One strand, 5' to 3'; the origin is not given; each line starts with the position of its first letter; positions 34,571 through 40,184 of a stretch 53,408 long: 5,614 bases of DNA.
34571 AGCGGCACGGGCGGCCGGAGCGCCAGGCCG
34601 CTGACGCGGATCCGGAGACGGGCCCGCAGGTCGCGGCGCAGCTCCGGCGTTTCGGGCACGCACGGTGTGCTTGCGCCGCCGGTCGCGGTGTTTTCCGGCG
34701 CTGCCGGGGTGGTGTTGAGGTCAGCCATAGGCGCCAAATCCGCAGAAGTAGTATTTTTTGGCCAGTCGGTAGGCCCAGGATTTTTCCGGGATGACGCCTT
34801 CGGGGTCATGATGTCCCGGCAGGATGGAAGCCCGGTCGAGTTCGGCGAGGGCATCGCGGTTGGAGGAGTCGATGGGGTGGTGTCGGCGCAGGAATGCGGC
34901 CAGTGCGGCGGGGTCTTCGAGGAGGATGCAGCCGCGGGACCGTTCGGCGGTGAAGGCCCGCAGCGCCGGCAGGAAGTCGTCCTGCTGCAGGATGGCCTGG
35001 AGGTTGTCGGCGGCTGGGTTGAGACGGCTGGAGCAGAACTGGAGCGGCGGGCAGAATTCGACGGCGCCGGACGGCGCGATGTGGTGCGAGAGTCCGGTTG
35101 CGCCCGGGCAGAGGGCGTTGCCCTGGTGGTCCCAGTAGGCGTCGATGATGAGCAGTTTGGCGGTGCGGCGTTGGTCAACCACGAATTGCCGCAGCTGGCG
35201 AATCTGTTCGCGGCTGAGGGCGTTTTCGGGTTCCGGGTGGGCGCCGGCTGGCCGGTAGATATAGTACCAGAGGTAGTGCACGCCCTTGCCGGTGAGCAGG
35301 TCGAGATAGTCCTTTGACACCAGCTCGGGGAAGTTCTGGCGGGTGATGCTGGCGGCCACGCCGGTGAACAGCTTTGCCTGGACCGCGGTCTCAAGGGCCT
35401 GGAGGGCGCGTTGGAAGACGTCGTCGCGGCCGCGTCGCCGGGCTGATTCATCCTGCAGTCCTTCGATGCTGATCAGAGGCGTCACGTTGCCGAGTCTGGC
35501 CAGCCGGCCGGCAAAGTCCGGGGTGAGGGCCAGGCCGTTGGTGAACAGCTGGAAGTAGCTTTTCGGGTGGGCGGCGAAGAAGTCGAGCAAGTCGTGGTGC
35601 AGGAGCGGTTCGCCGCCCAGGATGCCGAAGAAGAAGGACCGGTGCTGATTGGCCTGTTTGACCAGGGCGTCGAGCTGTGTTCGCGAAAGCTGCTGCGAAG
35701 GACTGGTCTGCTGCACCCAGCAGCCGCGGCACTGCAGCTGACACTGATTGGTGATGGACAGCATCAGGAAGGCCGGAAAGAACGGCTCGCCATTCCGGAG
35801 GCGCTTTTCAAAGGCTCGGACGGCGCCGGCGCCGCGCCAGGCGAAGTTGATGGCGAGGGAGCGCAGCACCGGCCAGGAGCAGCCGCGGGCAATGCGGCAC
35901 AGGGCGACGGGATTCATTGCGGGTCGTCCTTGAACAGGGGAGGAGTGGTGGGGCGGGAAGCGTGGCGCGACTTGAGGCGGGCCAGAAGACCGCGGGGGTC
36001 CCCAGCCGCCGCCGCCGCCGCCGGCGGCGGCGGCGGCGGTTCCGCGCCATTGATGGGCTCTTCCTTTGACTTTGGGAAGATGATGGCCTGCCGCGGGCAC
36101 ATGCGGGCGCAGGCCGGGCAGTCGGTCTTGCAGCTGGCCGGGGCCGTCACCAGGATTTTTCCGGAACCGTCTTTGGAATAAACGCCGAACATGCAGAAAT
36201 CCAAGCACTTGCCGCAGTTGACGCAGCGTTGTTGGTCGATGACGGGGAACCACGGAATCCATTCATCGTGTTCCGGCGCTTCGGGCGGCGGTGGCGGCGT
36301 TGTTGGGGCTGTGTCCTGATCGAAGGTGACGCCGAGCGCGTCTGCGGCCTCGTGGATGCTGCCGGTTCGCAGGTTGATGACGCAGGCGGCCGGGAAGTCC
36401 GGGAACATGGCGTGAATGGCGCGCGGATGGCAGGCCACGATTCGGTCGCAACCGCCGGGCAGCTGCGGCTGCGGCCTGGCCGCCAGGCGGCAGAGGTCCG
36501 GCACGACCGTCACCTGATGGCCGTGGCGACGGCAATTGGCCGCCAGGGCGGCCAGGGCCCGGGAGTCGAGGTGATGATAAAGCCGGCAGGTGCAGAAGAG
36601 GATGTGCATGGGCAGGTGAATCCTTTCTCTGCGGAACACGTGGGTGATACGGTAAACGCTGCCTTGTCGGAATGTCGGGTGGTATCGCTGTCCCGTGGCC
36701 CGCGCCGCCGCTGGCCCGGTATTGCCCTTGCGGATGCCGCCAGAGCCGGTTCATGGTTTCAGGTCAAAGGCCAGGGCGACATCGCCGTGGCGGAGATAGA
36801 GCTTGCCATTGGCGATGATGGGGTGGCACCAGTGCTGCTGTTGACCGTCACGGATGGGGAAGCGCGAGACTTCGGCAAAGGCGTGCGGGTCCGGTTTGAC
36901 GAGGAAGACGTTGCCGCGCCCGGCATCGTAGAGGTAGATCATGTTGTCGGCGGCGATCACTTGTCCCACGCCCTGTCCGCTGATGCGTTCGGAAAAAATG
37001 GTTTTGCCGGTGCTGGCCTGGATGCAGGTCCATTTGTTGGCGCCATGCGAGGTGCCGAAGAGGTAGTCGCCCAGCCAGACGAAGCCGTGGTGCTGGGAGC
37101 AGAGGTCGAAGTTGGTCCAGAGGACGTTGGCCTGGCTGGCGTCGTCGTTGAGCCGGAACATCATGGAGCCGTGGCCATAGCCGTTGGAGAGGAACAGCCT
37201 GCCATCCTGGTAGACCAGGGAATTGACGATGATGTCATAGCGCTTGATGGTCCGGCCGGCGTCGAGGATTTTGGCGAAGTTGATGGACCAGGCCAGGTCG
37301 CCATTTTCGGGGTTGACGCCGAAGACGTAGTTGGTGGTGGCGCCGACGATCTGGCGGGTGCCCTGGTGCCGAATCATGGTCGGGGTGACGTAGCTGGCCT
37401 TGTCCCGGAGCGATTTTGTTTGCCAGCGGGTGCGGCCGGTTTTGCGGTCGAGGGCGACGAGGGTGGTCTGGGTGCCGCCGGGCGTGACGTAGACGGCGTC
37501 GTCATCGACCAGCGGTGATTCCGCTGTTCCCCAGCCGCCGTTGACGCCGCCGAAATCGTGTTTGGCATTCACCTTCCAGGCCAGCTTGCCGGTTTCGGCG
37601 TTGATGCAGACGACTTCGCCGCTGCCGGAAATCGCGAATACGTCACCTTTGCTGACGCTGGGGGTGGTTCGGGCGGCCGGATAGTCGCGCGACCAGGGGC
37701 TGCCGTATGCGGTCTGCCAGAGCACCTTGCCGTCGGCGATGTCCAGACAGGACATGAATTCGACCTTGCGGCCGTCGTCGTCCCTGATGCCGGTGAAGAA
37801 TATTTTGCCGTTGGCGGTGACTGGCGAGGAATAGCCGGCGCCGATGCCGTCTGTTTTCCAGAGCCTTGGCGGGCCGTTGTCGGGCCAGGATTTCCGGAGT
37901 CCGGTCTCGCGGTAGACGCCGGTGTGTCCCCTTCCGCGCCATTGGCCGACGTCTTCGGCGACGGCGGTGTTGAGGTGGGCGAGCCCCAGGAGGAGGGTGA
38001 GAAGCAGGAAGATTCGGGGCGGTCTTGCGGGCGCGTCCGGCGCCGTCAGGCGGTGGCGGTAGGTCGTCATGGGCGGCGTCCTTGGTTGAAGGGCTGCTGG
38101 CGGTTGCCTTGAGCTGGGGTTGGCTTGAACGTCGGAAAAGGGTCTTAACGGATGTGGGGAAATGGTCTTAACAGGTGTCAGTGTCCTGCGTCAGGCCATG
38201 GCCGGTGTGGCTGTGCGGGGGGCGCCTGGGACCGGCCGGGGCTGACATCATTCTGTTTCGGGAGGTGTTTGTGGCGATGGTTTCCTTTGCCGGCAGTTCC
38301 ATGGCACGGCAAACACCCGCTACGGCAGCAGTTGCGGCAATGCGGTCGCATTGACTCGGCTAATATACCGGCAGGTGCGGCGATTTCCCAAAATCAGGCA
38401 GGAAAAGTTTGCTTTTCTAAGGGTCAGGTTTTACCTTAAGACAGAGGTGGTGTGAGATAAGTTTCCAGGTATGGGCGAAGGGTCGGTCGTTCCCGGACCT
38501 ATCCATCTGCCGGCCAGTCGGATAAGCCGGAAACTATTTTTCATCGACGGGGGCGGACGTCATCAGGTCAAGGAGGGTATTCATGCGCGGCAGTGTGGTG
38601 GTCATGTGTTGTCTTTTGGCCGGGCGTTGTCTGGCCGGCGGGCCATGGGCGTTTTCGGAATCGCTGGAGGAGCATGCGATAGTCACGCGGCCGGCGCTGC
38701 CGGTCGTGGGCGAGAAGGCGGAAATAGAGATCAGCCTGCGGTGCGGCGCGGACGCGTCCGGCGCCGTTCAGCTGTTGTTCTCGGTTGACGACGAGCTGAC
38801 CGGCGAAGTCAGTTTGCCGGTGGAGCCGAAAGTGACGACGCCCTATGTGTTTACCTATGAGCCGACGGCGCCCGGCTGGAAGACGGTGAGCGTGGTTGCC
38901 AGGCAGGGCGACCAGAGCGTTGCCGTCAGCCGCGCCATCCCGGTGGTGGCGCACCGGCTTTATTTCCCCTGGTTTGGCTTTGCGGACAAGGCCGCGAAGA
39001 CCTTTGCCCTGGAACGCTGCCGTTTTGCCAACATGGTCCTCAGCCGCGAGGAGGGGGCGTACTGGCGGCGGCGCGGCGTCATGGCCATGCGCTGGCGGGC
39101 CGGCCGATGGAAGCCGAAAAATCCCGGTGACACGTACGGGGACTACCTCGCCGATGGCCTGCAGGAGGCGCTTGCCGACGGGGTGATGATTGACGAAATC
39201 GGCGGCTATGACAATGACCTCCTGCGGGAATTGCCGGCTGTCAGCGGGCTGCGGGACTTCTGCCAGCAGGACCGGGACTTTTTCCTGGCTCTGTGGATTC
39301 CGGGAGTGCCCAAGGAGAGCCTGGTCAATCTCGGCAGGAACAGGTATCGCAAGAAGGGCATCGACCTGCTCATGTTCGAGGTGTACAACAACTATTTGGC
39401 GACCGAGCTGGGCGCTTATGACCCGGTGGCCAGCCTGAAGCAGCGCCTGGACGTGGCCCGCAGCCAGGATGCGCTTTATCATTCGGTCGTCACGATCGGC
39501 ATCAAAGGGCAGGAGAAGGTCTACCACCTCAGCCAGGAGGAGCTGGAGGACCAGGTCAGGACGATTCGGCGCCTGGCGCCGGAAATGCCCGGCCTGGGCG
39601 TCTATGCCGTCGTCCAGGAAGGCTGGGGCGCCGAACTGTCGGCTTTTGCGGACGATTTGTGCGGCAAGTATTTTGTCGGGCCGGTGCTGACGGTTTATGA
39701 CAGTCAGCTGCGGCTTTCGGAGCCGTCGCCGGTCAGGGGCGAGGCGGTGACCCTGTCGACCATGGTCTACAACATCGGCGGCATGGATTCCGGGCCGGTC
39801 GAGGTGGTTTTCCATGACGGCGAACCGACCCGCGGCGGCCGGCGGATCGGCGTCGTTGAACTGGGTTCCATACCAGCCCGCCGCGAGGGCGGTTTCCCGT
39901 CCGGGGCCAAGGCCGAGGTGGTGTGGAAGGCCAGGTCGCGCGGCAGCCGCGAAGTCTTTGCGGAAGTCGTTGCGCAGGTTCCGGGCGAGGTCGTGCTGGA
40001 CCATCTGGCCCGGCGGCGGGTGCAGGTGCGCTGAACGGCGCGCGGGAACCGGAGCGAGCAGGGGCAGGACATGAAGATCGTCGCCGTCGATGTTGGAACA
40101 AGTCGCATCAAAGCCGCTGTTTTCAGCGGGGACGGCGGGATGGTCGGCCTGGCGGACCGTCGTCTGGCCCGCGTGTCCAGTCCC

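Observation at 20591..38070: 17.5-kb, 14-gene co-directional cluster fusing a terpenoid-cyclase module, an NADH-to-periplasm electron conduit and four envelope beta-propeller proteins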

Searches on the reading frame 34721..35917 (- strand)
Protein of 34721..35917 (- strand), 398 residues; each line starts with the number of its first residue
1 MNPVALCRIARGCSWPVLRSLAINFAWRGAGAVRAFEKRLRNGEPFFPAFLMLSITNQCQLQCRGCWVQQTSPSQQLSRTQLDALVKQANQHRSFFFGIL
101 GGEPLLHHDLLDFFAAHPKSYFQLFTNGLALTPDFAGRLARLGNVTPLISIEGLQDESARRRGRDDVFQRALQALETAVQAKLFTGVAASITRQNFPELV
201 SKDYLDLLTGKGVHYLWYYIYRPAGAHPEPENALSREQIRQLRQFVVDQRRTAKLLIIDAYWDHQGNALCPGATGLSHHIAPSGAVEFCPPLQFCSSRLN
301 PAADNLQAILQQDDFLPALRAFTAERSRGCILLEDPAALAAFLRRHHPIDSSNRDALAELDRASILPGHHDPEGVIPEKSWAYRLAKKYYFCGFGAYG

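Call 7: search_protein_families(library=pfam, proteins=[window:34721-35917:-], max_evalue=0.01)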
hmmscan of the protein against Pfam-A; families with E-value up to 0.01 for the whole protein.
window:34721-35917:- (398 aa): 2 families
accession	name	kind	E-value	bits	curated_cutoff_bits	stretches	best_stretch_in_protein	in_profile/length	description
PF04055.27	Radical_SAM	-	1.1e-15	58.6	29.5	1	54-184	2-142/166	Radical SAM superfamily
PF13353.11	Fer4_12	-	9.5e-05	23.2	22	1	57-112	13-71/137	4Fe-4S single cluster domain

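Call 9: search_protein_families(library=ncbifam, proteins=[window:34721-35917:-], max_evalue=0.001)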
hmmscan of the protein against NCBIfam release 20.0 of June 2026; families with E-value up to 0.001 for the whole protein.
window:34721-35917:- (398 aa): 44 families (the best 25 are shown)
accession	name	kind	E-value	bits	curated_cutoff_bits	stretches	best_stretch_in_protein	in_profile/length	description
TIGR04347.1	pseudo_SAM_Halo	equivalog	7.1e-17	61.7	525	1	53-242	42-234/390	TIGR04347 family pseudo-SAM/SPASM protein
TIGR04133.1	rSAM_w_lipo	hypoth_equivalog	1.5e-14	53.7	425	1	51-255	26-237/350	TIGR04133 family radical SAM/SPASM protein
TIGR03962.1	mycofact_rSAM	equivalog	2.3e-14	53.3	265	1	48-290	11-260/339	mycofactocin radical SAM maturase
TIGR04054.1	rSAM_NirJ1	equivalog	7.5e-14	51.1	650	1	52-249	39-239/387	putative heme d1 biosynthesis radical SAM protein NirJ1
TIGR04546.1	rSAM_ahbC_deAc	equivalog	1.1e-13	50.8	650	1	53-251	43-244/390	12,18-didecarboxysiroheme deacetylase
TIGR04051.1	rSAM_NirJ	equivalog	2.4e-13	49.8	515.45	1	54-234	7-191/354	heme d1 biosynthesis radical SAM protein NirJ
TIGR03470.1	HpnH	equivalog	2.5e-12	46.4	225.05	1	42-252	21-231/318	adenosyl-hopene transferase HpnH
TIGR04055.1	rSAM_NirJ2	equivalog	4.4e-12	46.2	500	1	55-254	6-208/326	putative heme d1 biosynthesis radical SAM protein NirJ2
TIGR02666.1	moaA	equivalog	9.8e-12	44.5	284.05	1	51-183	12-155/336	GTP 3',8-cyclase MoaA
NF045646.2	rSAM_Se_TrsS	equivalog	2.9e-11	42.6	490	1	52-203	89-251/441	radical SAM (seleno)protein TrsS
TIGR04251.1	SCM_rSAM_ScmF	equivalog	8e-11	41.9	400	1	53-197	8-160/353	SynChlorMet cassette radical SAM/SPASM protein ScmF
TIGR03961.1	rSAM_PTO1314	hypoth_equivalog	2.2e-10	40.3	306.05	1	57-200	31-172/332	PTO1314 family radical SAM protein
TIGR04545.1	rSAM_ahbD_hemeb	equivalog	3.4e-10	39.9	500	1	54-255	5-210/339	heme b synthase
TIGR02668.1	moaA_archaeal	equivalog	3.5e-10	39.4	325.25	1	51-184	12-149/303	GTP 3',8-cyclase MoaA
TIGR04317.1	W_rSAM_matur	equivalog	4.2e-10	39.3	380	1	51-182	6-140/349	tungsten cofactor oxidoreductase radical SAM maturase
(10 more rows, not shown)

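Call 27: search_solved_structures(query=window:34721-35917:-, max_evalue=0.001)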
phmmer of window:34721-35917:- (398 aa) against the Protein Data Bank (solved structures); distinct sequences matched with E-value up to 0.001: 3.
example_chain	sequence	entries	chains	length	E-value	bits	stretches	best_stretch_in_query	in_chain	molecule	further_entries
6efn_A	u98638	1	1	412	2.3e-10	43.1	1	45-199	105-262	Sporulation killing factor maturation protein SkfB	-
7vob_C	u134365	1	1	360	3.5e-05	26.1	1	50-215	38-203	Cytosylglucuronate decarboxylase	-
7voc_C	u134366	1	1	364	3.6e-05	26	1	50-215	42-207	Cytosylglucuronate decarboxylase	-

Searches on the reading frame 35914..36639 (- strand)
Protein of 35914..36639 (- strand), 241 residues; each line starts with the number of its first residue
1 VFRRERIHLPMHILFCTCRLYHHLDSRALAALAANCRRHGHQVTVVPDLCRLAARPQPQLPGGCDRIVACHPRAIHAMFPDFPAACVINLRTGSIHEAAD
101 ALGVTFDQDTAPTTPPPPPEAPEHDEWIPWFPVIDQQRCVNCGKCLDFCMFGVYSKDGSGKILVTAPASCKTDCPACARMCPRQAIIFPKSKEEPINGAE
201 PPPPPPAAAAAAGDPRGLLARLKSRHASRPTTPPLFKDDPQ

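Call 7: search_protein_families(library=pfam, proteins=[window:35914-36639:-], max_evalue=0.01)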
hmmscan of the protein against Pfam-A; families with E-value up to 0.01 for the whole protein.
window:35914-36639:- (241 aa): 8 families
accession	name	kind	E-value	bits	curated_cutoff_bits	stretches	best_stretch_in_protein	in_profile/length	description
PF12838.12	Fer4_7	-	4.3e-06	27.5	27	2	138-185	1-52/52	4Fe-4S dicluster domain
PF13187.11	Fer4_9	-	4.8e-06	26.9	27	1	138-186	1-52/52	4Fe-4S dicluster domain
PF13237.11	Fer4_10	-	7.4e-06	26.3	25.5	1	132-182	2-53/53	4Fe-4S dicluster domain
PF12837.12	Fer4_6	-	1.3e-05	25.4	25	1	131-154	1-24/24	4Fe-4S binding domain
PF14697.11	Fer4_21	-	4.3e-05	24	35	1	133-186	2-57/59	4Fe-4S dicluster domain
PF12797.12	Fer4_2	-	4.5e-05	23.6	24.5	1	130-149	1-20/22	4Fe-4S binding domain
PF13484.11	Fer4_16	-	0.0017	19.5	30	0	138-157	1-20/66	4Fe-4S double cluster binding domain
PF00037.32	Fer4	-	0.0028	17.9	21.1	1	132-149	1-18/24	4Fe-4S binding domain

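Call 9: search_protein_families(library=ncbifam, proteins=[window:35914-36639:-], max_evalue=0.001)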
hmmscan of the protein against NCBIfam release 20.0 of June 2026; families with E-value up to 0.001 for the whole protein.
window:35914-36639:- (241 aa): 17 families
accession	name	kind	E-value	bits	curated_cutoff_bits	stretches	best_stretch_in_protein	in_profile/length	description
NF040864.1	HgcB_ferredoxin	equivalog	8.1e-08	32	99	1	134-186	11-61/93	mercury methylation ferredoxin HgcB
NF043039.1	HgcAB_like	equivalog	1.9e-07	31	285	1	133-186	296-349/350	HgcAB-like fusion protein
NF042909.1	FMH_DH_FwdF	exception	2.2e-07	30.3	375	1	133-194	221-282/336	tungsten-dependent formylmethanofuran dehydrogenase subunit FwdF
NF041891.1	hdrA_Methbact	equivalog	1.7e-06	26.5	1300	1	129-190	564-622/762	ferredoxin:CoB-CoM heterodisulfide reductase subunit HdrA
TIGR02179.1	PorD_KorD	subfamily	2.3e-06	27.6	60.05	1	126-187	14-73/78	2-oxoacid:acceptor oxidoreductase, delta subunit, pyruvate/2-ketoisovalerate family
NF007202.0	PRK09623.1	equivalog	1.5e-05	25.2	166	1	126-190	40-102/105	3-methyl-2-oxobutanoate dehydrogenase subunit delta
NF040770.1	hetero_SS_HdrA2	exception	1.5e-05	23.4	1100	1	132-196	572-633/777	CoB-CoM heterodisulfide reductase HdrA2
TIGR04395.1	cutC_activ_rSAM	equivalog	4.7e-05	22.8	360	1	134-187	51-104/309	choline TMA-lyase-activating enzyme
NF041778.1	hetero_SS_HdrA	equivalog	7.2e-05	20.8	1400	1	131-187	581-634/771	ferredoxin:CoB-CoM heterodisulfide reductase subunit HdrA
NF040684.1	PorD_Arch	equivalog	7.4e-05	22.8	120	1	127-187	22-80/85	pyruvate synthase subunit PorD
NF045874.1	Vhu_polyferre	exception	8.1e-05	21.5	600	1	134-187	193-244/381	F420-non-reducing hydrogenase associated-polyferredoxin VhuB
NF058577.1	FdxA_fam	equivalog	0.00012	22.2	65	1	137-185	7-52/52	4Fe-4S ferredoxin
TIGR02700.1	flavo_MJ0208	hypoth_equivalog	0.00013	21.4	251.35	1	133-188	144-196/234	dihydromethanopterin reductase (acceptor)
TIGR01944.1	rnfB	subfamily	0.00023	20.7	68.7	1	127-198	103-172/190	RnfABCDGE type electron transport complex subunit B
TIGR02494.1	PFLE_PFLC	subfamily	0.00038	19.8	174.35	1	135-187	46-98/293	glycyl-radical enzyme activating protein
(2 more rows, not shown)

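Call 65: search_solved_structures(query=A5, max_evalue=0.01)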
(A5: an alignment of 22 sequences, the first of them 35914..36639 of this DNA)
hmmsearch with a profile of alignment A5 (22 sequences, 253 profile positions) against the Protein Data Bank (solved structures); distinct sequences matched with E-value up to 0.01: 12.
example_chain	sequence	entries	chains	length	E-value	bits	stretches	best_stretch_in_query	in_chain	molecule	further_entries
8rvv_A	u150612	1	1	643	1.7e-08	37.8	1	98-187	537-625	H(2):CoB-CoM heterodisulfide,ferredoxin reductase subunit A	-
8rvu_a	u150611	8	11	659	2.5e-08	37.2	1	98-197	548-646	H(2):CoB-CoM heterodisulfide,ferredoxin reductase subunit A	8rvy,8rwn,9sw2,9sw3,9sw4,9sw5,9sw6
5c4i_B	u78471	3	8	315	2.7e-06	30.6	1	65-185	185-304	Oxalate oxidoreductase subunit delta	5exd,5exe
7bkb_A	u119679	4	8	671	1.5e-05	28.1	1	90-197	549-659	CoB--CoM heterodisulfide reductase iron-sulfur subunit A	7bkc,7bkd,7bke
5odc_A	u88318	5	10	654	1.7e-05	28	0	93-185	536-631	Heterodisulfide reductase, subunit A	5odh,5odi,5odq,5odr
8c0z_C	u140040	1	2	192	3.4e-05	27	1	137-187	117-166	Iron-sulfur cluster-binding protein potential subunit of aldehyde oxidoreductase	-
8a6t_B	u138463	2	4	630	0.00028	24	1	135-186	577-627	Electron bifurcating hydrogenase subunit HydB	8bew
9sfi_T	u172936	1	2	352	0.00056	23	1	135-193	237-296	4Fe-4S ferredoxin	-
9sfi_A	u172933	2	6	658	0.00097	22.2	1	134-199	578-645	CoB--CoM heterodisulfide reductase iron-sulfur subunit A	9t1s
8a8o_C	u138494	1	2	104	0.0017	21.4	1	138-186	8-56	Beta-subunit of the PAPS reductase from Methanothermococcus thermolithotrophicus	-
8ys5_D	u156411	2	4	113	0.0018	21.4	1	135-223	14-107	2-oxoglutarate:acceptor oxidoreductase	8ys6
7zc6_B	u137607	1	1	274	0.0048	19.9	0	129-150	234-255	RnfB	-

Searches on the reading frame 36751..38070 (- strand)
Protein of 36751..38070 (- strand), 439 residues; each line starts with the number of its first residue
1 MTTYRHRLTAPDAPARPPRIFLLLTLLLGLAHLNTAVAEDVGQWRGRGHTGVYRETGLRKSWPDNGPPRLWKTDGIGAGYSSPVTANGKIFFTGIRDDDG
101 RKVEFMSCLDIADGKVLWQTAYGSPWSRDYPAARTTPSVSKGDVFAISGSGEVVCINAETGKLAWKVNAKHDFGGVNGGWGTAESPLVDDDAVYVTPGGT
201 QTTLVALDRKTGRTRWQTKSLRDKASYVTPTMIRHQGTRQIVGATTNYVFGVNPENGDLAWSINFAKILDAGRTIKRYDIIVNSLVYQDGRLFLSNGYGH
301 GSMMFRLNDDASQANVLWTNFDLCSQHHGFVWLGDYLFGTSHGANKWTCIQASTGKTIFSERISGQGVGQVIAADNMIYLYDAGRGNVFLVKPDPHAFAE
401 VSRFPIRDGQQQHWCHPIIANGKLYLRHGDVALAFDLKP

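Call 7: search_protein_families(library=pfam, proteins=[window:36751-38070:-], max_evalue=0.01)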
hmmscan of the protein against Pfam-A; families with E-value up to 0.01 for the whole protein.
window:36751-38070:- (439 aa): 3 families
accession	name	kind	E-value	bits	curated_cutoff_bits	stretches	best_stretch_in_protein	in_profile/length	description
PF13360.13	PQQ_2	-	8.2e-32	111.2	27.6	2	107-342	6-215/233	Outer membrane protein assembly factor BamB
PF13570.13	Beta-prop_ACSF4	-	3.2e-12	46.9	133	2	140-331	18-197/329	Beta-alanine-activating enzyme, beta-propeller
PF01011.28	PQQ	-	1.1e-08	34.7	26.7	1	130-171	46-87/595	Glucose/ethanol/alcohol dehydrogenase, beta-propeller domain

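Call 9: search_protein_families(library=ncbifam, proteins=[window:36751-38070:-], max_evalue=0.001)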
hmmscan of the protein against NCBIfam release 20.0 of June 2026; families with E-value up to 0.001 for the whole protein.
window:36751-38070:- (439 aa): 7 families
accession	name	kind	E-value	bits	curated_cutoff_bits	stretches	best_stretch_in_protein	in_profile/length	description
TIGR03300.1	assembly_YfgL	equivalog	1.1e-14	53.9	285.2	1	112-264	38-172/377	outer membrane protein assembly factor BamB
TIGR03075.1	PQQ_enz_alc_DH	subfamily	3.3e-11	42.5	480.05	2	135-245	63-173/530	PQQ-dependent dehydrogenase, methanol/ethanol family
NF008351.0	PRK11138.1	equivalog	9.3e-11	40.8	423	1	115-264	45-187/394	outer membrane protein assembly factor BamB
TIGR04528.1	acido_non_PQQ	subfamily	1.1e-07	31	650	0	200-270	399-466/493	acido-empty-quinoprotein group A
NF041516.1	PA2928_fam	subfamily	1.2e-07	31.5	70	0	194-253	61-109/376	PA2928 family protein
NF053615.1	SerThrKinAfsKStmc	equivalog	0.00013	20.7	1300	1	106-219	585-691/809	protein serine/threonine kinase AfsK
TIGR03074.1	PQQ_membr_DH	subfamily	0.00094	17.1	832.65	0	134-172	206-244/783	membrane-bound PQQ-dependent dehydrogenase, glucose/quinate/shikimate family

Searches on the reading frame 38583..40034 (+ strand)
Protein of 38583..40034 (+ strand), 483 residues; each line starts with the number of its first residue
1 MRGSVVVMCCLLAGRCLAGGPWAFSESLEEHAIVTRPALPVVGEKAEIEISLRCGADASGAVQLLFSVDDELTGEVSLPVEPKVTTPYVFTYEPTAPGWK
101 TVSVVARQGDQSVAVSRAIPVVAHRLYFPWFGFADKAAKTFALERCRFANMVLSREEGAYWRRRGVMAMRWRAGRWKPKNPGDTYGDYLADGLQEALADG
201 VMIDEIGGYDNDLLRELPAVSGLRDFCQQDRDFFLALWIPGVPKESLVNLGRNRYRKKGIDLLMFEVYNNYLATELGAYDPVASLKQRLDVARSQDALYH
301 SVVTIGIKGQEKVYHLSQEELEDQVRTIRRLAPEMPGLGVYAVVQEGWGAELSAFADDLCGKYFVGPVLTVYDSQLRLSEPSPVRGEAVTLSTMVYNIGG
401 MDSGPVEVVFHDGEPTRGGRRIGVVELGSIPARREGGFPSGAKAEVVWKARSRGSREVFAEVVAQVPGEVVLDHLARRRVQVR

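Call 45: search_protein_families(library=pfam, proteins=[window:38583-40034:+], max_evalue=0.0001)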
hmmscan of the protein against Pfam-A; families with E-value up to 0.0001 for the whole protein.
window:38583-40034:+ (483 aa): 1 family
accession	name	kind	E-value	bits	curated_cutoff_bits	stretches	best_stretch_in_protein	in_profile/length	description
PF07705.17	CARDB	-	6.1e-05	23.6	22.7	0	367-414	2-46/101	CARDB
